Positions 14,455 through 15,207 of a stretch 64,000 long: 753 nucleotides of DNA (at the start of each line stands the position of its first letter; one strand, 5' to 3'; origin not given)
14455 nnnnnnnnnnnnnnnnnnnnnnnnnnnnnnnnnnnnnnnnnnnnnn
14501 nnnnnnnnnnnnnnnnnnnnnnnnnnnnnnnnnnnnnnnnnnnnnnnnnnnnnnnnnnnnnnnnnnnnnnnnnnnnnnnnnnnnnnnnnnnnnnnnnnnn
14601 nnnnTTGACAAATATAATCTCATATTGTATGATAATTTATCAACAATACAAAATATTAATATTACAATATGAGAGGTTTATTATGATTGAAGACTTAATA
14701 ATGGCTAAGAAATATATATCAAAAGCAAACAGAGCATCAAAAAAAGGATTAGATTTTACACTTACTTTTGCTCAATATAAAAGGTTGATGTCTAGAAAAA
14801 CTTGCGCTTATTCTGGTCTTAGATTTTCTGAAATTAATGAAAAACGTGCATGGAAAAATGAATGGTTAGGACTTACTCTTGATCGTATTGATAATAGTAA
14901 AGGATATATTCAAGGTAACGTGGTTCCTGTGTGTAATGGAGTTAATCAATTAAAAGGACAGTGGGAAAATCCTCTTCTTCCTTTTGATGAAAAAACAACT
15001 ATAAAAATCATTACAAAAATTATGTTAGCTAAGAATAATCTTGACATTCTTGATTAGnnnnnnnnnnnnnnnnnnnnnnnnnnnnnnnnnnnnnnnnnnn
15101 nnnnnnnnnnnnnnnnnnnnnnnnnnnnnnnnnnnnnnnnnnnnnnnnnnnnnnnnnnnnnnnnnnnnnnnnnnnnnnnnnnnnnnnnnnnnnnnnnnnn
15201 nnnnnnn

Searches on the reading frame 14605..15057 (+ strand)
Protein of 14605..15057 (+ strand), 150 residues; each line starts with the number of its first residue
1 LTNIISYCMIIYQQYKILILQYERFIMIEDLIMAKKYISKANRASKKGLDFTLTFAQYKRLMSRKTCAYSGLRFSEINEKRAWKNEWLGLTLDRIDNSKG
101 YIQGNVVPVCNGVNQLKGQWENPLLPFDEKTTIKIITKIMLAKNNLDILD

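Call 70: search_protein_families(library=phrogs, proteins=[window:14605-15057:+], max_evalue=0.00001)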
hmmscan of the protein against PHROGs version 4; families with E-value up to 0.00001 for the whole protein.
window:14605-15057:+ (150 aa): 5 families
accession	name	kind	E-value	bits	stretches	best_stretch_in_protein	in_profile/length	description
phrog_3118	-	DNA, RNA and nucleotide metabolism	4.7e-28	99.4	1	33-143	14-121/287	HNH endonuclease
phrog_1400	-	moron, auxiliary metabolic gene and host takeover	6.6e-25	89.4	1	31-142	7-111/251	Srd anti-sigma factor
phrog_3322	-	DNA, RNA and nucleotide metabolism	2.1e-17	64.5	1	39-121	58-137/162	endonuclease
phrog_4592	-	moron, auxiliary metabolic gene and host takeover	3.4e-17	63.8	1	27-120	54-137/170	decoy of host sigma70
phrog_1035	-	DNA, RNA and nucleotide metabolism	1.2e-13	52.6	1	32-118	124-211/271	endonuclease VII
